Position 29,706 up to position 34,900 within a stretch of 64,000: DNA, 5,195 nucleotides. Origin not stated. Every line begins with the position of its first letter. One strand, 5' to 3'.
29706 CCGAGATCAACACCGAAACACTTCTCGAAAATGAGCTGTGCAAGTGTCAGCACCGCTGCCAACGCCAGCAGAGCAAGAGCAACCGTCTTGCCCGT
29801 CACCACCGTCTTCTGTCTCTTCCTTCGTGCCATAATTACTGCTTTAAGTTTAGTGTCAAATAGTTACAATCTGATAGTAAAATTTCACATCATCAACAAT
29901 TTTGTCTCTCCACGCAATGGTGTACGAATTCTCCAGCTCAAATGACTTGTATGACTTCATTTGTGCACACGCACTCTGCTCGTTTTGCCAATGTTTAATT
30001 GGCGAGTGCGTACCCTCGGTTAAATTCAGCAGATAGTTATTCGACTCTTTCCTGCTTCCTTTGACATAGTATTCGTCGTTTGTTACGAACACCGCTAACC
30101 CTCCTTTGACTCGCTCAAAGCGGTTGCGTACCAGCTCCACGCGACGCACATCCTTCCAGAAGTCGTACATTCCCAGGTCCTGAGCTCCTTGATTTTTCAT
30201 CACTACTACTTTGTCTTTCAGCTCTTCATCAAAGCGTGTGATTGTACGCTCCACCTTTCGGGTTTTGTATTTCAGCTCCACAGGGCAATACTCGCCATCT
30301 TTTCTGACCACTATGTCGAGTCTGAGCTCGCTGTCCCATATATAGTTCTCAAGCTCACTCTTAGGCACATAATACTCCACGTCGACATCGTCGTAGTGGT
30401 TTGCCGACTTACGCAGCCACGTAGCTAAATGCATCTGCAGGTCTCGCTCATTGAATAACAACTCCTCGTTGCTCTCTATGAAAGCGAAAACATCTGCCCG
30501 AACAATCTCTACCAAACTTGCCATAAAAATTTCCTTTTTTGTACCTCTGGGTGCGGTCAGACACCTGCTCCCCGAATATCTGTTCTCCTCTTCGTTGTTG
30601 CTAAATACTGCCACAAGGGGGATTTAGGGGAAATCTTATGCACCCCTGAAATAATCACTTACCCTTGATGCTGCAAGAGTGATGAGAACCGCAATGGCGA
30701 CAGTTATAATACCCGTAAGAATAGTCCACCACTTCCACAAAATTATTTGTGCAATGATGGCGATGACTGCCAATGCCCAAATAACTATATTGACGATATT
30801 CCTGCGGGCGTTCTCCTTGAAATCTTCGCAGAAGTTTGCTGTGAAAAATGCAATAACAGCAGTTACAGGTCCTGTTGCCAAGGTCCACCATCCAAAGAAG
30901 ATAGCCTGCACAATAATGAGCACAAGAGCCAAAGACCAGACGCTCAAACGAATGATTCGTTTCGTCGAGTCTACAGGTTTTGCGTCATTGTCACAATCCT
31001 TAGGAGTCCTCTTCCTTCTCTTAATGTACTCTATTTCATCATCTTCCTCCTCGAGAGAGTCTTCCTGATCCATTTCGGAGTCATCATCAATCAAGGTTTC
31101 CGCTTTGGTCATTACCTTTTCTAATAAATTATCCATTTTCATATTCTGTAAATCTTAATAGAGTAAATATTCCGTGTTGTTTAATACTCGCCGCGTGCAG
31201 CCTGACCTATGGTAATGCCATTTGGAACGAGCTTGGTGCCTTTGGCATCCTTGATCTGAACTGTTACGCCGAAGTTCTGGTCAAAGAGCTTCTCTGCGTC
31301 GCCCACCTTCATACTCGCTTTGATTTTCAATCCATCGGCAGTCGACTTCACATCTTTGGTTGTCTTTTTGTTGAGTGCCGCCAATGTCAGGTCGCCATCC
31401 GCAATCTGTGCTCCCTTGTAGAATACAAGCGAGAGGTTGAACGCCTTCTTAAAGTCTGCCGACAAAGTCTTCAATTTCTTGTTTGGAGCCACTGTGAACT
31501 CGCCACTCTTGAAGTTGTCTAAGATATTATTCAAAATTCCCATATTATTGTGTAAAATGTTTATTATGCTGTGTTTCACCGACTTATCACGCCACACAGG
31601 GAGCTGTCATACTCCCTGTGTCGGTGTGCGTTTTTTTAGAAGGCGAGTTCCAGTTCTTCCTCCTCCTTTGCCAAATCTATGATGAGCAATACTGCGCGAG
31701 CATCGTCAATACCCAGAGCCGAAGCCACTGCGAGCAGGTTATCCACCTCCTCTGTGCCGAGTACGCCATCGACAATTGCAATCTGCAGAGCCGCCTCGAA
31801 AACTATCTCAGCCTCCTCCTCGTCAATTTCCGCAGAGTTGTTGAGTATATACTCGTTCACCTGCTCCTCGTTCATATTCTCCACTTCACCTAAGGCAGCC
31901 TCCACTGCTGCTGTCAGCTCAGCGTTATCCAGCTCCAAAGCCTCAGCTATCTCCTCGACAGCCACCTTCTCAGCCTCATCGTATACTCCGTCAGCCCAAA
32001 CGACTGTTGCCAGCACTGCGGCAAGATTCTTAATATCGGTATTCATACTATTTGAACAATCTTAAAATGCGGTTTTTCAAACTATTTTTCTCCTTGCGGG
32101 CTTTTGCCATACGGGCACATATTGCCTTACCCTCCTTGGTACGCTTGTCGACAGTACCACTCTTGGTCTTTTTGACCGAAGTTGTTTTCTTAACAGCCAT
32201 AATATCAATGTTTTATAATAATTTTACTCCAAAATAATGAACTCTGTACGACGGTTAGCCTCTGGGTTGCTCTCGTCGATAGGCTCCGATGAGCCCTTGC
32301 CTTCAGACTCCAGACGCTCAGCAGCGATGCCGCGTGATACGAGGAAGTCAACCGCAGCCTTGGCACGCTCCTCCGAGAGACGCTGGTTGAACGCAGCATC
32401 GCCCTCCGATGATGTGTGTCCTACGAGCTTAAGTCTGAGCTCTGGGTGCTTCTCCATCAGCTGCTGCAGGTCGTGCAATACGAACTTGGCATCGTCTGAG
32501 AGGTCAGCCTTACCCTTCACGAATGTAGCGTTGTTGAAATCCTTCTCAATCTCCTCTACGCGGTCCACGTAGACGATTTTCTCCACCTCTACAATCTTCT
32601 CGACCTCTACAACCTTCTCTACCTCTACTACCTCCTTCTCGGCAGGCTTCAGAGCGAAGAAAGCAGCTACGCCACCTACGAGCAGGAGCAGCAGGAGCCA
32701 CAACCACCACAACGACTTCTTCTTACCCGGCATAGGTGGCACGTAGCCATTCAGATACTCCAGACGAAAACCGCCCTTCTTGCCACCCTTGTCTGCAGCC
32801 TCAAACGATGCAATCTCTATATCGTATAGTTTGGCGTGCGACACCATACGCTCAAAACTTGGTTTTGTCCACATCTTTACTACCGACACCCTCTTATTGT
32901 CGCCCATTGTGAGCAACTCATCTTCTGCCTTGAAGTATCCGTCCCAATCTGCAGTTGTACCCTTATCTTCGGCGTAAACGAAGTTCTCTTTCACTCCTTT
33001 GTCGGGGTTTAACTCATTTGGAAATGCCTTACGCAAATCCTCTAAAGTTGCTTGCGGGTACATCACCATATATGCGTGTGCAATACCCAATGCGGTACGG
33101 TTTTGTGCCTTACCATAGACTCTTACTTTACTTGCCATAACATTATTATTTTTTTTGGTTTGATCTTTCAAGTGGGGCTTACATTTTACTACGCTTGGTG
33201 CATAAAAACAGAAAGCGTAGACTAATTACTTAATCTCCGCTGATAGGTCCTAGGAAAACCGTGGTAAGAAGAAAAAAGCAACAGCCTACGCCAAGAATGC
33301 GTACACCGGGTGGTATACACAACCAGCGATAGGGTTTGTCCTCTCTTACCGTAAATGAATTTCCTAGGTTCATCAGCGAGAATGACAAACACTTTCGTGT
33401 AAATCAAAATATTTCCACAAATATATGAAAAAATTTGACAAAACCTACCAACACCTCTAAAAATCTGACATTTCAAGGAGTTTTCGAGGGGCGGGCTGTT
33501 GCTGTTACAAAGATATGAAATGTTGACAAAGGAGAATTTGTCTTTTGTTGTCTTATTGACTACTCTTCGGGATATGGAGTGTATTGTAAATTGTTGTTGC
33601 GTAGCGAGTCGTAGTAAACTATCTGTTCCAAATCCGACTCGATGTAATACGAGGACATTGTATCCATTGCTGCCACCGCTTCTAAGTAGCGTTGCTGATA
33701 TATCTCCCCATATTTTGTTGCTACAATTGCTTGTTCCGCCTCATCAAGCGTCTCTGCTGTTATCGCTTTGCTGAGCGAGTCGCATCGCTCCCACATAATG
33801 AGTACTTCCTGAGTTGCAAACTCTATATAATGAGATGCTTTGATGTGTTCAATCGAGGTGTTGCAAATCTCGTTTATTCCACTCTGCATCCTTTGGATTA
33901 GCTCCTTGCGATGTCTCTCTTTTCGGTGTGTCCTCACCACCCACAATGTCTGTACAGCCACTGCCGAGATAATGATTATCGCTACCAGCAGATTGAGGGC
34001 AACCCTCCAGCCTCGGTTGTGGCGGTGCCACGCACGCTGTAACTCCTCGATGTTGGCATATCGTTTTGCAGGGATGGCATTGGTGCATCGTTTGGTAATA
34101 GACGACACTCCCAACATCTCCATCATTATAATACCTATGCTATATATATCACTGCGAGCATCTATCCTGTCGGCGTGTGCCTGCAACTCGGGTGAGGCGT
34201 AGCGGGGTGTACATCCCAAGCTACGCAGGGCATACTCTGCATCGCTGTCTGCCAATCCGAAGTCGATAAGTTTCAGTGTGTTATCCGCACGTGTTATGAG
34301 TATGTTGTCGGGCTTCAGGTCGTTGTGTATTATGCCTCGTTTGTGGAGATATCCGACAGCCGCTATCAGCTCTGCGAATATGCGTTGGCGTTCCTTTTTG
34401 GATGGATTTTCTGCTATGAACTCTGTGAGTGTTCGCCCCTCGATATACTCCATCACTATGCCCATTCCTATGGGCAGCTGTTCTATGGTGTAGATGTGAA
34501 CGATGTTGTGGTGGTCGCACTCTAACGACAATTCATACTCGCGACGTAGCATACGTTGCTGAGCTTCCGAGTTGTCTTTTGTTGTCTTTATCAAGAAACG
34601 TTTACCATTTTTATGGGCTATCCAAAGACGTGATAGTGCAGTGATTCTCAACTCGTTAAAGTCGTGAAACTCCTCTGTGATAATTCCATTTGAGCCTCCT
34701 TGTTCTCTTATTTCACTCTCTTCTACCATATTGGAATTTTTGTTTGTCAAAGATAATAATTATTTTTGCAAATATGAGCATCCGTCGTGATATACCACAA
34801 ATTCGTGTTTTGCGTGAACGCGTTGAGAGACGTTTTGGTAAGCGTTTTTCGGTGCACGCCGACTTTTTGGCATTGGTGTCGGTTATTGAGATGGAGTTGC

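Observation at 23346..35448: Repeat-bounded 12-kb island: a co-directional, membrane-centred gene array (kinase, OmpA-like, TerB-like, PD-(D/E)xK-like, KAP NTPase, voltage-gated-type channel, small-protein paralogs)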

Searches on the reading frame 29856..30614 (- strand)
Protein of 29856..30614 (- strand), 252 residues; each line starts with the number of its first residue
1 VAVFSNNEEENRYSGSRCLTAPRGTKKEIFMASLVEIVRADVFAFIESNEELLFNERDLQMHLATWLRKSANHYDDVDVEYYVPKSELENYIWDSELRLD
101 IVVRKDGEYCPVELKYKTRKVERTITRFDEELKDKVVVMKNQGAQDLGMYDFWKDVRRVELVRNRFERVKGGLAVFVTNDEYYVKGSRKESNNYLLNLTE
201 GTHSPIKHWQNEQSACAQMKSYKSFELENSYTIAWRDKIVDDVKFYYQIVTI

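Call 10: search_protein_families(library=pfam, max_evalue=0.1, proteins=[window:29856-30614:-])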
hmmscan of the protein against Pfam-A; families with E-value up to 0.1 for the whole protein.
window:29856-30614:- (252 aa): 0 families

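Call 12: search_protein_families(library=padloc, max_evalue=0.01, proteins=[window:29856-30614:-])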
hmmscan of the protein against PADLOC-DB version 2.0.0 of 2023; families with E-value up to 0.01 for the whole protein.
window:29856-30614:- (252 aa): 0 families

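Call 18: search_protein_families(library=ncbifam, max_evalue=0.1, proteins=[window:29856-30614:-])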
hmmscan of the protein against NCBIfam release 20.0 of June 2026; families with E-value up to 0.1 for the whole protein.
window:29856-30614:- (252 aa): 1 family
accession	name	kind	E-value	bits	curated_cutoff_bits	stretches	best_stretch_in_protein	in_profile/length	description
NF047660.1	HUIPC_Trx_selen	equivalog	0.03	14.4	105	1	101-145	4-48/91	HUIPC motif thioredoxin-like (seleno)protein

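Call 19: search_protein_families(library=phrogs, max_evalue=0.01, proteins=[window:29856-30614:-])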
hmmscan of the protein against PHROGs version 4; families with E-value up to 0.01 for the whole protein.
window:29856-30614:- (252 aa): 0 families

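Call 38: search_solved_structures(query=A3, max_evalue=10)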
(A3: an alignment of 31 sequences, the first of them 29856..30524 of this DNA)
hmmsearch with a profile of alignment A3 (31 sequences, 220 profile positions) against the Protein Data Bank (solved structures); distinct sequences matched with E-value up to 10: 3.
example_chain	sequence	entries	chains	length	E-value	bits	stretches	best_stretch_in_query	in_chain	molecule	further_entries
4r5q_A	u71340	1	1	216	0.23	14.3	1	45-100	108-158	CRISPR-associated exonuclease, Cas4 family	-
1pqi_A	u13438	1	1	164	0.36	13.6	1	100-168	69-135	Lysozyme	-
9eho_BB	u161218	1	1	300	1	12.2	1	8-44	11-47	Small ribosomal subunit protein uS2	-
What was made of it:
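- On PD-(D/E)xK nuclease superfamily: The best PDB sequence hit is a Cas4 nuclease at E=0.23 over this region (call 38).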

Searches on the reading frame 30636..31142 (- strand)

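Call 10: search_protein_families(library=pfam, max_evalue=0.1, proteins=[window:30636-31142:-])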
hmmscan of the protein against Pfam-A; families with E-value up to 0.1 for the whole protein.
window:30636-31142:- (168 aa): 2 families
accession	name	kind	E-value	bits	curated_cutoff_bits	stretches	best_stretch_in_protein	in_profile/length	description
PF06808.19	DctM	-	0.00022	20.6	23.8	1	55-158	201-307/413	Tripartite ATP-independent periplasmic transporter, DctM component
PF20040.4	DUF6442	-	0.00044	20.9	25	1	40-138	6-102/102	Family of unknown function (DUF6442)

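Call 12: search_protein_families(library=padloc, max_evalue=0.01, proteins=[window:30636-31142:-])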
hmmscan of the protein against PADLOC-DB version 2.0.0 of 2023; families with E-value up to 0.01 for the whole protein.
window:30636-31142:- (168 aa): 0 families

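Call 18: search_protein_families(library=ncbifam, max_evalue=0.1, proteins=[window:30636-31142:-])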
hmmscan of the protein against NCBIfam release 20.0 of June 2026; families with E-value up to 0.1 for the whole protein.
window:30636-31142:- (168 aa): 3 families
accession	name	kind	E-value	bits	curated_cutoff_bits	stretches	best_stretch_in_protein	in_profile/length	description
TIGR00786.1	dctM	subfamily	9.8e-05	21.3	268.45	1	54-135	187-267/405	TRAP transporter large permease subunit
TIGR04104.1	cxxc_20_cxxc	subfamily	0.0067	16.8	45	0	47-110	25-92/93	TIGR04104 family putative zinc finger protein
NF045516.2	SepX_GlpR_1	exception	0.0097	15.8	160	0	16-97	135-222/293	divisome protein SepX/GlpR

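Call 19: search_protein_families(library=phrogs, max_evalue=0.01, proteins=[window:30636-31142:-])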
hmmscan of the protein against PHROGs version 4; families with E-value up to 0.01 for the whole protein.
window:30636-31142:- (168 aa): 0 families

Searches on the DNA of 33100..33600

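Call 71: search_rna_families(source=window, start=33100, end=33600, threshold=evalue, max_evalue=10)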
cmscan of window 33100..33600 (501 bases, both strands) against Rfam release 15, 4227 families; matches with E-value up to 10: 2.
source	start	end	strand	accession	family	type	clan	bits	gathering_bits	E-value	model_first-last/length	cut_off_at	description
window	33135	33236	-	RF01578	RUF1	Gene; sRNA;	-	15.5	70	1.7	1-264/264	no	Plasmodium RNA of unkown function RUF1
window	33375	33432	+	RF00215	Tombus_3_III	Cis-reg;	-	13.6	35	4.1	1-70/70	no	Tombus virus defective interfering (DI) RNA region 3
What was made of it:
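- On Rfam RNA families: Only two chance-level hits at E<=10 in 33100-33600 (call 71).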

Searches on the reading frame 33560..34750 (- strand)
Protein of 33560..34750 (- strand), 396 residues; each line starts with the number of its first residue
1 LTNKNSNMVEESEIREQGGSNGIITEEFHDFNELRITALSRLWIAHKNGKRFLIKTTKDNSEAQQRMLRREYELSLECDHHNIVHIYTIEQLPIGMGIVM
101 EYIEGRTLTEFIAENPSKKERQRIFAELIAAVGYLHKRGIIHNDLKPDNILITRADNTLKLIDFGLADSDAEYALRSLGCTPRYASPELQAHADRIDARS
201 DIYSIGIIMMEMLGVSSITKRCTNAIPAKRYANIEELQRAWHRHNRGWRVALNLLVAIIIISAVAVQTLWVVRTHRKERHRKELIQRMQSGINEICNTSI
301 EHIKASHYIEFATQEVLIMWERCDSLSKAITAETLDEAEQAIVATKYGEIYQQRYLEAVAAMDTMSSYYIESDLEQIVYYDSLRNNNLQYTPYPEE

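Call 10: search_protein_families(library=pfam, max_evalue=0.1, proteins=[window:33560-34750:-])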
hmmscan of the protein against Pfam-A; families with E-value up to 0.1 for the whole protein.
window:33560-34750:- (396 aa): 14 families
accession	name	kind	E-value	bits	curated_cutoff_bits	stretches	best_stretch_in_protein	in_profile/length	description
PF00069.31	Pkinase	-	3.8e-38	131.8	31.7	1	45-220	20-198/263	Protein kinase domain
PF07714.23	PK_Tyr_Ser-Thr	-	3.6e-24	85.9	23.1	1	47-217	26-202/258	Protein tyrosine and serine/threonine kinase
PF01636.29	APH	-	1.1e-06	29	23.2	1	137-168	167-198/239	Phosphotransferase enzyme family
PF03109.22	ABC1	-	3.1e-06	27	22.9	1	98-169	145-216/244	ABC1 atypical kinase-like domain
PF06293.20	Kdo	-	8.5e-06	25.8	21.3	1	98-164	94-166/207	Lipopolysaccharide kinase (Kdo/WaaP) family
PF01163.29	RIO1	-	2e-05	24.7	22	1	98-165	83-149/187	RIO domain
PF10707.15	YrbL-PhoP_reg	-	4.7e-05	23.6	31.5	1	44-162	18-150/185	PhoP regulatory network protein YrbL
PF17667.7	Pkinase_fungal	-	0.0029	16.8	24.1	1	110-168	277-340/387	Fungal protein kinase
PF01633.27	Choline_kinase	-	0.0037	17.1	29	1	141-165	165-189/300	Choline/ethanolamine kinase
PF13095.12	FTA2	-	0.013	15.7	30.2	1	60-151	119-203/214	Kinetochore Sim4 complex subunit FTA2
PF18943.6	DUF5690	-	0.016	14.6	25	1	82-113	74-106/382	Family of unknown function (DUF5690)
PF19974.5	TCAD9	-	0.027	14.1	40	1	135-167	294-324/429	Ternary complex associated domain 9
PF14531.12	Kinase-like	-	0.036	13.7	25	1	119-165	145-190/289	Kinase-like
PF19428.4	Sema4F_C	-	0.058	13.3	27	1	240-293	75-127/197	Semaphorin 4F C-terminal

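Call 12: search_protein_families(library=padloc, max_evalue=0.01, proteins=[window:33560-34750:-])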
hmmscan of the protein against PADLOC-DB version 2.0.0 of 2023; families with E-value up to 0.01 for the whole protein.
window:33560-34750:- (396 aa): 36 families (the best 25 are shown)
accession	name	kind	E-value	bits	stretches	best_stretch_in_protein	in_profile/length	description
PDLC04138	mad6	-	1.2e-40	138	1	46-213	73-250/659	mads_6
PDLC04060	PD-T4-6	-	6.7e-36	122.2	1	58-214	46-204/486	-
PDLC04042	PD-T4-6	-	1.2e-35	121.6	1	53-217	38-210/292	-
PDLC04047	PD-T4-6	-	2.9e-35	119.9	1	49-213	36-206/327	-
PDLC04053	PD-T4-6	-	1.3e-33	114.8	1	56-213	45-205/311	-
PDLC04048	PD-T4-6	-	7.4e-32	109.1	1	56-213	46-206/354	-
PDLC04061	PD-T4-6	-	5e-31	106.8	1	60-214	56-218/510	-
PDLC04057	PD-T4-6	-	5.1e-31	106.1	1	66-213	53-204/443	-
PDLC04055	PD-T4-6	-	9e-30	101.9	1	62-239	111-297/496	-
PDLC04052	PD-T4-6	-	2.3e-29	100.9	1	63-213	51-210/496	-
PDLC04040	PD-T4-6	-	9.6e-29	98.5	1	98-214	80-200/547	-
PDLC04054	PD-T4-6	-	2.4e-28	97.5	1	64-213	54-207/347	-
PDLC03920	MkoA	-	4.4e-27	92.8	1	38-267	19-260/1112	-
PDLC04064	PD-T4-6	-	4.9e-26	89.6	1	53-214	54-215/369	-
PDLC04043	PD-T4-6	-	2.3e-24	84.3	1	59-213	54-211/452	-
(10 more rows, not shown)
